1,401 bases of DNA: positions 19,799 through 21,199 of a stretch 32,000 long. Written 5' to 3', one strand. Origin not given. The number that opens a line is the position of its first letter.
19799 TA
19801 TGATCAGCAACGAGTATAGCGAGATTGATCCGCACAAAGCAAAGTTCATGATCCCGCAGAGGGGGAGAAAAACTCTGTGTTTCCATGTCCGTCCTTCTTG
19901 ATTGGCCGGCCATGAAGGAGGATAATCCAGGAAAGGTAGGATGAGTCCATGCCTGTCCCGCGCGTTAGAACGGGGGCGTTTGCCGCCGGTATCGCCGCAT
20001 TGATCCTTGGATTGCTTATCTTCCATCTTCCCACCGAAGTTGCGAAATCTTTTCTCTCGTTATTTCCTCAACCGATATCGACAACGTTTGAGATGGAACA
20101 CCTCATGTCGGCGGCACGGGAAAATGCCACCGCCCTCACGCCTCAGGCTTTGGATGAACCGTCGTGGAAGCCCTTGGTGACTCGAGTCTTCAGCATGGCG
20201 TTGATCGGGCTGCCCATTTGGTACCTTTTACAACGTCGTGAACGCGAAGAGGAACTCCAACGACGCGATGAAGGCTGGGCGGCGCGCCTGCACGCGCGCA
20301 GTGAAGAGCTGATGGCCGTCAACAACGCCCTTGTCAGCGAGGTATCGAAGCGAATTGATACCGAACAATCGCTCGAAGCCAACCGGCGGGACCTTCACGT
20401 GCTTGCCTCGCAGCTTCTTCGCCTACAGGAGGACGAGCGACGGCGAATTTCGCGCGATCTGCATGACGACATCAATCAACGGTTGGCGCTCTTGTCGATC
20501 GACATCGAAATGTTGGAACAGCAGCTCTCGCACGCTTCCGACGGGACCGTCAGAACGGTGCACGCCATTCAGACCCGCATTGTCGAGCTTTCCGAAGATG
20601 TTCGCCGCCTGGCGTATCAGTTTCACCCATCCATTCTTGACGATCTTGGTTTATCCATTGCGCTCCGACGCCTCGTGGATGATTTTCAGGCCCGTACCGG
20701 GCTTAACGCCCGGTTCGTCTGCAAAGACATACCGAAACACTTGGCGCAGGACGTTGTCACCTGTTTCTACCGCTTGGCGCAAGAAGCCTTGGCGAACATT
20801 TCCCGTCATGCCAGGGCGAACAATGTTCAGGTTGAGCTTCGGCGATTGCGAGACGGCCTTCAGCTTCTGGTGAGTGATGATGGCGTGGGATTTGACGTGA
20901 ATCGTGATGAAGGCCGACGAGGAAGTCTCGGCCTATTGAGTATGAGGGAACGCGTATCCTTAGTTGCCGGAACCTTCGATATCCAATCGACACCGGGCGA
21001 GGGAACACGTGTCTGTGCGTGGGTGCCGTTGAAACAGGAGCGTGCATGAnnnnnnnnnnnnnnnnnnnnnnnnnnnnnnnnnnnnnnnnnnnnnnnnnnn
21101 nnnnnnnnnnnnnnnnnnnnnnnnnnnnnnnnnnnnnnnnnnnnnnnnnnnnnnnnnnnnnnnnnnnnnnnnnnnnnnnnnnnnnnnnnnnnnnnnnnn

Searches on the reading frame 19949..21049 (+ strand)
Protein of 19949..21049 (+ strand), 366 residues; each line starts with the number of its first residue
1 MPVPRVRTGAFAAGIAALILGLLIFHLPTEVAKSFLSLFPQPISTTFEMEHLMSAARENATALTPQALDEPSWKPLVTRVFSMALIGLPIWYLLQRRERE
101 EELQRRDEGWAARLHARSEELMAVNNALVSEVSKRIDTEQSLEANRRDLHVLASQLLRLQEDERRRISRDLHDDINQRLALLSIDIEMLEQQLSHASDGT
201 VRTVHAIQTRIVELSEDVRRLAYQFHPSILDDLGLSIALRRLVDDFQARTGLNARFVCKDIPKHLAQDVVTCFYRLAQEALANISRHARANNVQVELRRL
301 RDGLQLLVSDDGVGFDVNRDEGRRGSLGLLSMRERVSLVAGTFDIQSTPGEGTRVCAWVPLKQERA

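Call 5: search_protein_families(library=pfam, proteins=[window:19949-21049:+])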
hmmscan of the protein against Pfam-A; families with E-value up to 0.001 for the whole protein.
window:19949-21049:+ (366 aa): 3 families
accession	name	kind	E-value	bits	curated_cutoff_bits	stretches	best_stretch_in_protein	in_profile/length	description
PF07730.19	HisKA_3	-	1.9e-12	48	24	1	163-228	1-66/68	Histidine kinase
PF02518.31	HATPase_c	-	4.1e-12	47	26.4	1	273-362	6-110/111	Histidine kinase-, DNA gyrase B-, and HSP90-like ATPase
PF13581.12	HATPase_c_2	-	7.3e-06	26.5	27.4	1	260-338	23-111/127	Histidine kinase-like ATPase domain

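Call 46: find_homologous_proteins(query=window:19949-21049:+)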
Query window:19949-21049:+ (366 aa): 5983 proteins with E <= 0.001 among 8000 candidates; the best 120 are listed.
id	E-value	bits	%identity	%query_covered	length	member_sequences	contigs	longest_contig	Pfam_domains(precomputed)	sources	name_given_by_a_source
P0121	7.2e-232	787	99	100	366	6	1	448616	PF13581.13,PF07730.20,PF02518.32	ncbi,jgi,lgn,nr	ncbi:MAG: sensor histidine kinase [Nitrospira sp. BO4]|jgi:signal transduction histidine kinase|nr:s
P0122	5.5e-203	692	90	95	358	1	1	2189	PF13581.13,PF07730.20,PF02518.32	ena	-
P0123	2.3e-201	686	87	100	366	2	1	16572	PF07730.20,PF02518.32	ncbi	-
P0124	1.4e-195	667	85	100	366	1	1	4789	PF07730.20,PF02518.32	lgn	-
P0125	1.6e-195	667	84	100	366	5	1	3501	PF07730.20,PF02518.32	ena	-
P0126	3.2e-195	666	85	100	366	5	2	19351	PF07730.20,PF02518.32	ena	-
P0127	1.9e-194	664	84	100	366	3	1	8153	PF07730.20,PF02518.32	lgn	-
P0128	1.7e-193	660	83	100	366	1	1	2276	PF07730.20,PF02518.32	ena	-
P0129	2.3e-193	660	84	100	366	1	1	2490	PF07730.20,PF02518.32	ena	-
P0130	3.9e-193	659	84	100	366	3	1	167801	PF07730.20,PF02518.32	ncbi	ncbi:MAG: sensor histidine kinase [Nitrospira sp.]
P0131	7.6e-193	658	83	100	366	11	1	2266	PF07730.20,PF02518.32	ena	-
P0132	1.1e-192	658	84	100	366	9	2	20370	PF07730.20,PF02518.32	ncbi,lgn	-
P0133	1.8e-192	657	84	100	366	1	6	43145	PF07730.20,PF02518.32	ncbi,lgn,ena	-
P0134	3.3e-192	656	84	100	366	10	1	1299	PF07730.20,PF02518.32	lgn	-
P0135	3.7e-192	656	83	100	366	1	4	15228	PF07730.20,PF02518.32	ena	-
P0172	1.3e-185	635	81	100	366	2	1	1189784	PF07730.20,PF02518.32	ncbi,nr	ncbi:MAG: sensor histidine kinase [Nitrospira sp.]|nr:sensor histidine kinase [Nitrospira sp.]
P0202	3.3e-165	567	77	100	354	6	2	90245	PF07730.20,PF02518.32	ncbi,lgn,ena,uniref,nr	ncbi:sensor histidine kinase [Candidatus Nitrospira nitrificans]|uniref:histidine kinase n=1 Tax=Can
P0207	5.3e-157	541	72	99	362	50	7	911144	PF07730.20,PF02518.32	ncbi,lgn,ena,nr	ncbi:MAG: sensor histidine kinase [Nitrospira sp.]|nr:sensor histidine kinase [Nitrospira sp.] MBK99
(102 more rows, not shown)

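Call 47: find_encoding_contigs(protein=P0121, flank=10000, max_places=6)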
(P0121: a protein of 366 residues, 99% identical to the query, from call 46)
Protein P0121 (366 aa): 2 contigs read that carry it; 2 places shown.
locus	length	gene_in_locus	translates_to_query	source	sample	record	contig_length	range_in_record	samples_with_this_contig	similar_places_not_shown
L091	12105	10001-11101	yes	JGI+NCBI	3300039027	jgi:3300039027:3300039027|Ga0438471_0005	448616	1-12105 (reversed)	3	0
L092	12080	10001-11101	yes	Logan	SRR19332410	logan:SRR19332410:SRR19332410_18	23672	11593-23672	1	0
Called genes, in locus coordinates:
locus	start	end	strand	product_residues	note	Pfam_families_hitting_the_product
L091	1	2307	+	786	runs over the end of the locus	PF13620:CarboxypepD_reg, PF00593:TonB_dep_Rec_b-barrel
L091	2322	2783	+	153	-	-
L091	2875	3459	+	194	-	PF14378:PAP2_3, PF01569:PAP2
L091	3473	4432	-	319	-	PF02492:cobW, PF07683:CobW_C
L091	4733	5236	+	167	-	-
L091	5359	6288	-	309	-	-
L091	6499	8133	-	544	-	PF02310:B12-binding, PF04055:Radical_SAM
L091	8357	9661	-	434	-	PF10011:DUF2254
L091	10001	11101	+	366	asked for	PF07730:HisKA_3, PF13581:HATPase_c_2 (weak), PF02518:HATPase_c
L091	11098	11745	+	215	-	PF00072:Response_reg, PF12840:HTH_20 (faint), PF13384:HTH_23 (faint), PF00196:GerE, PF04545:Sigma70_r4 (weak), PF08281:Sigma70_r4_2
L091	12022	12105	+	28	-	?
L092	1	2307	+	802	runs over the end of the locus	PF13620:CarboxypepD_reg, PF00593:TonB_dep_Rec_b-barrel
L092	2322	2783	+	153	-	-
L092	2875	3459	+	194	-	PF14378:PAP2_3, PF01569:PAP2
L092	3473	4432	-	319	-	PF02492:cobW, PF07683:CobW_C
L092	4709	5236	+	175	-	-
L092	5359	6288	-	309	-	-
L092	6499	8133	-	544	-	PF02310:B12-binding, PF04055:Radical_SAM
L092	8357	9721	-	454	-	PF10011:DUF2254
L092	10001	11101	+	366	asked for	PF07730:HisKA_3, PF13581:HATPase_c_2 (weak), PF02518:HATPase_c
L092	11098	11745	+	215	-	PF00072:Response_reg, PF12840:HTH_20 (faint), PF13384:HTH_23 (faint), PF00196:GerE, PF04545:Sigma70_r4 (weak), PF08281:Sigma70_r4_2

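Call 48: find_encoding_contigs(protein=P0202, flank=8000, max_places=4)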
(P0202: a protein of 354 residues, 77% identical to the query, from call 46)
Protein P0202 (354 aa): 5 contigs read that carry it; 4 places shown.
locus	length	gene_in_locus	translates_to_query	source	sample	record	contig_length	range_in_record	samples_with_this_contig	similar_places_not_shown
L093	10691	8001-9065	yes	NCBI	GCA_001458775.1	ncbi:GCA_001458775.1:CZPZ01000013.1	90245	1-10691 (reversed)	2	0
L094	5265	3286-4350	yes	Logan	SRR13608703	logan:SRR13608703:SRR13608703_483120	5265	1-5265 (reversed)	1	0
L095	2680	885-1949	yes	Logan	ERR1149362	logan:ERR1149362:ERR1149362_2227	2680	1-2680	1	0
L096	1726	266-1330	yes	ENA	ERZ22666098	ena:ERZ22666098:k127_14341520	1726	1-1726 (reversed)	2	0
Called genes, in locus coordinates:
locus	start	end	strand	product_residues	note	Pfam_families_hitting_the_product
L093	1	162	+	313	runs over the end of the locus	PF02195:ParB_N, PF17762:HTH_ParB (weak), PF08535:KorB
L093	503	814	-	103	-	-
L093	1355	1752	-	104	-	-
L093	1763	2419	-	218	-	-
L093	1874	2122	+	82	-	-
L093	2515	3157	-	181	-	-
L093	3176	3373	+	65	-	-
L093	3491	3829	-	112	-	PF02452:PemK_toxin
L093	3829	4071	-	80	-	PF04014:MazE_antitoxin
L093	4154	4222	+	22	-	-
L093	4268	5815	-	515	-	PF02310:B12-binding, PF04055:Radical_SAM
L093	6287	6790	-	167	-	PF10011:DUF2254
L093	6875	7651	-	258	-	PF10011:DUF2254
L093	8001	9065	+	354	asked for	PF07730:HisKA_3, PF02518:HATPase_c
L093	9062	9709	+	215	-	PF00072:Response_reg, PF12840:HTH_20 (faint), PF13384:HTH_23 (weak), PF13936:HTH_38 (faint), PF00196:GerE, PF04545:Sigma70_r4 (weak), PF08281:Sigma70_r4_2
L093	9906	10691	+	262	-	PF04896:AmoC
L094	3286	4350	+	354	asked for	PF07730:HisKA_3, PF02518:HATPase_c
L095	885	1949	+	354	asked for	PF07730:HisKA_3, PF02518:HATPase_c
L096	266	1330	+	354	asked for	PF07730:HisKA_3, PF02518:HATPase_c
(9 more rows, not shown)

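Call 49: find_encoding_contigs(protein=P0207, flank=8000, max_places=3)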
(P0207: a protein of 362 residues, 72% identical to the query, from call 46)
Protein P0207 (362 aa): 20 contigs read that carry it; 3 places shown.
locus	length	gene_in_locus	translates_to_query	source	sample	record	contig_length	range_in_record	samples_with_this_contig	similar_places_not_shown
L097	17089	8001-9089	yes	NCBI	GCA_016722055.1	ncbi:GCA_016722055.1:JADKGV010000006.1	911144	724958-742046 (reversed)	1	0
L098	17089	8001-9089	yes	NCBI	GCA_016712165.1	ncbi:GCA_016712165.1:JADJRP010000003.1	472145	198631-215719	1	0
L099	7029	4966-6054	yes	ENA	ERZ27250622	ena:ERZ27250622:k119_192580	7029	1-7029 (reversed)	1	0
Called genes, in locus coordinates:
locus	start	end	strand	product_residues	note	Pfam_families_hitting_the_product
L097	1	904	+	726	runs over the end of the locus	PF03412:Peptidase_C39, PF00664:ABC_membrane, PF00005:ABC_tran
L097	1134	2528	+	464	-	PF25919:BSH_CusB (faint), PF25917:BSH_RND, PF25984:BSH_YknX (weak), PF25988:HH_CyaD, PF25994:HH_AprE, PF26002:Beta-barrel_AprE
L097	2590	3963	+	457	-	PF02321:OEP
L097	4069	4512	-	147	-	PF01047:MarR (weak), PF12802:MarR_2, PF13463:HTH_27 (weak)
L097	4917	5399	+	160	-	PF01361:Tautomerase (faint), PF14832:Tautomerase_3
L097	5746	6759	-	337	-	PF13936:HTH_38, PF00665:rve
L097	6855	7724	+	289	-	PF08240:ADH_N, PF00107:ADH_zinc_N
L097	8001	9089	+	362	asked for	PF07730:HisKA_3, PF02518:HATPase_c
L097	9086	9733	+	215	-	PF00072:Response_reg, PF00196:GerE, PF04545:Sigma70_r4 (weak), PF08281:Sigma70_r4_2, PF13384:HTH_23 (faint)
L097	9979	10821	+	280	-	PF04896:AmoC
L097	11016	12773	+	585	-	PF06480:FtsH_ext, PF07728:AAA_5 (faint), PF06068:TIP49 (faint), PF00004:AAA, PF17862:AAA_lid_3, PF01434:Peptidase_M41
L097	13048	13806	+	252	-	PF00106:adh_short, PF08659:KR, PF13561:adh_short_C2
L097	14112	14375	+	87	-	-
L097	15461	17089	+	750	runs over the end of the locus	PF21226:MalQ_N, PF02446:Glyco_hydro_77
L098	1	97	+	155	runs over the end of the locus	PF00353:HemolysinCabind (weak), PF06594:HCBP_related (weak)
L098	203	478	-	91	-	-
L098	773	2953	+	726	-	PF03412:Peptidase_C39, PF00664:ABC_membrane, PF00005:ABC_tran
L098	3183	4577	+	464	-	PF25917:BSH_RND, PF25984:BSH_YknX (weak), PF25988:HH_CyaD, PF25994:HH_AprE, PF26002:Beta-barrel_AprE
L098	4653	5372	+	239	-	PF02321:OEP (weak)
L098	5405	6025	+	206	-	PF02321:OEP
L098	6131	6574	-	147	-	PF12802:MarR_2, PF13463:HTH_27 (weak)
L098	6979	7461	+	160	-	PF01361:Tautomerase (faint), PF14832:Tautomerase_3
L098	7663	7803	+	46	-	-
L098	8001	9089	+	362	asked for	PF07730:HisKA_3, PF02518:HATPase_c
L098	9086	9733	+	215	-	PF00072:Response_reg, PF00196:GerE, PF04545:Sigma70_r4 (weak), PF08281:Sigma70_r4_2, PF13384:HTH_23 (faint)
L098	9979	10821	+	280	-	PF04896:AmoC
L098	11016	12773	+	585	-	PF06480:FtsH_ext, PF07728:AAA_5 (faint), PF06068:TIP49 (faint), PF00004:AAA, PF17862:AAA_lid_3, PF01434:Peptidase_M41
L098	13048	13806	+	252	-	PF00106:adh_short, PF08659:KR, PF13561:adh_short_C2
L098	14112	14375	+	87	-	-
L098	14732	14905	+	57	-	-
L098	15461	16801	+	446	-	PF21226:MalQ_N, PF02446:Glyco_hydro_77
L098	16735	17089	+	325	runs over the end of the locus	PF02446:Glyco_hydro_77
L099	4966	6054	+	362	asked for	PF07730:HisKA_3, PF02518:HATPase_c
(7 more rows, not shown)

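Call 50: find_encoding_contigs(protein=P0172, flank=8000, max_places=3)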
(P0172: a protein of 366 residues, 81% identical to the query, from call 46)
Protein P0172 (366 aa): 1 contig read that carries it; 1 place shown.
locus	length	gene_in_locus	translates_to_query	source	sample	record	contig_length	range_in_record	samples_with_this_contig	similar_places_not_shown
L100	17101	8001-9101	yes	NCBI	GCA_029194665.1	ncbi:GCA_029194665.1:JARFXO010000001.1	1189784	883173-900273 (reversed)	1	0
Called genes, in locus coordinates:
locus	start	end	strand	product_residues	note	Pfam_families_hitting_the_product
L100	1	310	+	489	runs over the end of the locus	-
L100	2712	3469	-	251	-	PF13340:DUF4096, PF01609:DDE_Tnp_1, PF13359:DDE_Tnp_4 (weak), PF13586:DDE_Tnp_1_2 (weak)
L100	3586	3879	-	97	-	PF14384:BrnA_antitoxin, PF23807:RHH_10 (weak)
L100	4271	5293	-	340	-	PF02655:ATP-grasp_3, PF07478:Dala_Dala_lig_C, PF13535:ATP-grasp_4 (faint)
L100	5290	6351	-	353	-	PF15887:Peptidase_Mx (weak)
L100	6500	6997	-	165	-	PF01451:LMWPc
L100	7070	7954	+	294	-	PF01171:ATP_bind_3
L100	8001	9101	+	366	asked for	PF07730:HisKA_3, PF02518:HATPase_c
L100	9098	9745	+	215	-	PF00072:Response_reg, PF13384:HTH_23 (faint), PF12840:HTH_20 (faint), PF00196:GerE, PF04545:Sigma70_r4 (weak), PF08281:Sigma70_r4_2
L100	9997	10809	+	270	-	PF04896:AmoC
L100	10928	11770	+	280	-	PF02461:AMO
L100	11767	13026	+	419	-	PF04744:Monooxygenase_B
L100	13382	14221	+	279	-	-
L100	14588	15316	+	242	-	PF03473:MOSC, PF03475:YiiM_3-alpha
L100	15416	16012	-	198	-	PF03264:Cytochrom_NNT, PF14522:Cytochrome_C7 (faint), PF22113:Mtrc-MtrF_II-IV_dom (faint)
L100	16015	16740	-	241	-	PF13435:Cytochrome_C554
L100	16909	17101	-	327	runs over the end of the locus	PF27869:HaoB_nitrify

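Call 67: find_encoding_contigs(protein=window:19949-21049:+, flank=10000, max_places=8)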
Protein window:19949-21049:+ (366 aa): 5 contigs read that carry it; 4 places shown.
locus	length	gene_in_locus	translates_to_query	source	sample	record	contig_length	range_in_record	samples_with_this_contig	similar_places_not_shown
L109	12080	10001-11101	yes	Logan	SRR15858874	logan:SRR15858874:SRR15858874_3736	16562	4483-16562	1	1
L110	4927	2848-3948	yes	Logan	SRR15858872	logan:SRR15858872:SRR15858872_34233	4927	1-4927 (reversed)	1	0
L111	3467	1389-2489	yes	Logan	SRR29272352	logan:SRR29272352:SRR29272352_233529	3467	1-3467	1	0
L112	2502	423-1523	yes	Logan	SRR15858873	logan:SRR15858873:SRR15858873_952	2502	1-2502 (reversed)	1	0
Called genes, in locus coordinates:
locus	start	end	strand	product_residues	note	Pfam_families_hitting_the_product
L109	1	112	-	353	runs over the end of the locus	PF00793:DAHP_synth_1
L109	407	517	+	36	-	-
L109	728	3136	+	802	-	PF13620:CarboxypepD_reg, PF00593:TonB_dep_Rec_b-barrel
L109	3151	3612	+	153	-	-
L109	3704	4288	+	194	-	PF01569:PAP2, PF14378:PAP2_3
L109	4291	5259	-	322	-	PF02492:cobW, PF07683:CobW_C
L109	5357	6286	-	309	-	-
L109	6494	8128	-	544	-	PF02310:B12-binding, PF04055:Radical_SAM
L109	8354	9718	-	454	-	PF10011:DUF2254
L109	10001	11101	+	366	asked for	PF07730:HisKA_3, PF13581:HATPase_c_2 (faint), PF02518:HATPase_c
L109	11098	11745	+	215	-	PF00072:Response_reg, PF12840:HTH_20 (faint), PF13384:HTH_23 (faint), PF00196:GerE, PF04545:Sigma70_r4 (weak), PF08281:Sigma70_r4_2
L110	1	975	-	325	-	?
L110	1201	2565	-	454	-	PF10011:DUF2254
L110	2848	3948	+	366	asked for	PF07730:HisKA_3, PF13581:HATPase_c_2 (faint), PF02518:HATPase_c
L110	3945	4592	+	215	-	PF00072:Response_reg, PF12840:HTH_20 (faint), PF13384:HTH_23 (faint), PF00196:GerE, PF04545:Sigma70_r4 (weak), PF08281:Sigma70_r4_2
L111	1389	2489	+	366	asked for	PF07730:HisKA_3, PF13581:HATPase_c_2 (faint), PF02518:HATPase_c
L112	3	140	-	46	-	?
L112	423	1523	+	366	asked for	PF07730:HisKA_3, PF13581:HATPase_c_2 (faint), PF02518:HATPase_c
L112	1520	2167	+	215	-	PF00072:Response_reg, PF12840:HTH_20 (faint), PF13384:HTH_23 (faint), PF00196:GerE, PF04545:Sigma70_r4 (weak), PF08281:Sigma70_r4_2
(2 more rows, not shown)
